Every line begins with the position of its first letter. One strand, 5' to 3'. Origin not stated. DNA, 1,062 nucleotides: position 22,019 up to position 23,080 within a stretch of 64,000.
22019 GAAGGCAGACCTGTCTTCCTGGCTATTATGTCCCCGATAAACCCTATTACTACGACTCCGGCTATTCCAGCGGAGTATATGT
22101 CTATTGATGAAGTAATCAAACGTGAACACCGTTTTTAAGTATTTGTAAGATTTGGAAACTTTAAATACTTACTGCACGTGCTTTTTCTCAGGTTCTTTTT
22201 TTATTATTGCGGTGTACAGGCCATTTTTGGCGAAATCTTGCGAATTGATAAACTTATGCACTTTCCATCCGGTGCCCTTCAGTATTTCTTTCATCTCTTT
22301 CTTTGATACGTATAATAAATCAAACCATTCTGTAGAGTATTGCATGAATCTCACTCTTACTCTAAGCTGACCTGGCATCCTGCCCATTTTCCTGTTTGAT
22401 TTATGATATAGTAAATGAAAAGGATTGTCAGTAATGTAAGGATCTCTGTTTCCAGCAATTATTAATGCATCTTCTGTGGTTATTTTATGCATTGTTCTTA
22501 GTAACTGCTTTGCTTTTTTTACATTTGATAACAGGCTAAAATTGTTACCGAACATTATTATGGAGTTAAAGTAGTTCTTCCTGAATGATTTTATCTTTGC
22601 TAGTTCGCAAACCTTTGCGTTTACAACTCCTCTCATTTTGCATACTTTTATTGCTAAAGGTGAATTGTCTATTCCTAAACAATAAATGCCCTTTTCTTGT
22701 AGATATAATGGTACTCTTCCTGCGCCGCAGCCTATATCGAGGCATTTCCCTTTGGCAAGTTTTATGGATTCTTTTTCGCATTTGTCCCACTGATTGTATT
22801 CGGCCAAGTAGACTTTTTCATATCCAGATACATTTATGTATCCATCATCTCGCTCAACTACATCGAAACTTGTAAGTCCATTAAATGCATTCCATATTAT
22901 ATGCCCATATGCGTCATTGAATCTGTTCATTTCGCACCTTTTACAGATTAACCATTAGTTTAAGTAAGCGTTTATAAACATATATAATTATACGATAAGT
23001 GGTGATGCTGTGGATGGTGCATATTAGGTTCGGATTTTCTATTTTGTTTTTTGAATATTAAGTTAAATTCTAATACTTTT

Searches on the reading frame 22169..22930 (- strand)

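Call 70: search_protein_families(library=pfam, proteins=[window:22169-22930:-], max_evalue=0.0001)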
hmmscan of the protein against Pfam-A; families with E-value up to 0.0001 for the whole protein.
window:22169-22930:- (253 aa): 6 families
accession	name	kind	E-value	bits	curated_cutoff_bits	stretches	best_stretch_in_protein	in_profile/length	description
PF08241.18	Methyltransf_11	-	5.6e-09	37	21.2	1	64-157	1-93/95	Methyltransferase domain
PF13649.12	Methyltransf_25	-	3.7e-08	34.4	27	1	64-151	2-93/97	Methyltransferase domain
PF07021.18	MetW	-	9.2e-07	29.1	21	1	61-151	15-102/193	Methionine biosynthesis protein MetW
PF13489.12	Methyltransf_23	-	4.2e-06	27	27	1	58-224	21-161/164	Methyltransferase domain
PF13847.12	Methyltransf_31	-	1.3e-05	25.3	27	1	61-166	5-114/145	Methyltransferase domain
PF08242.18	Methyltransf_12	-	2.9e-05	25.1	30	1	64-155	1-96/98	Methyltransferase domain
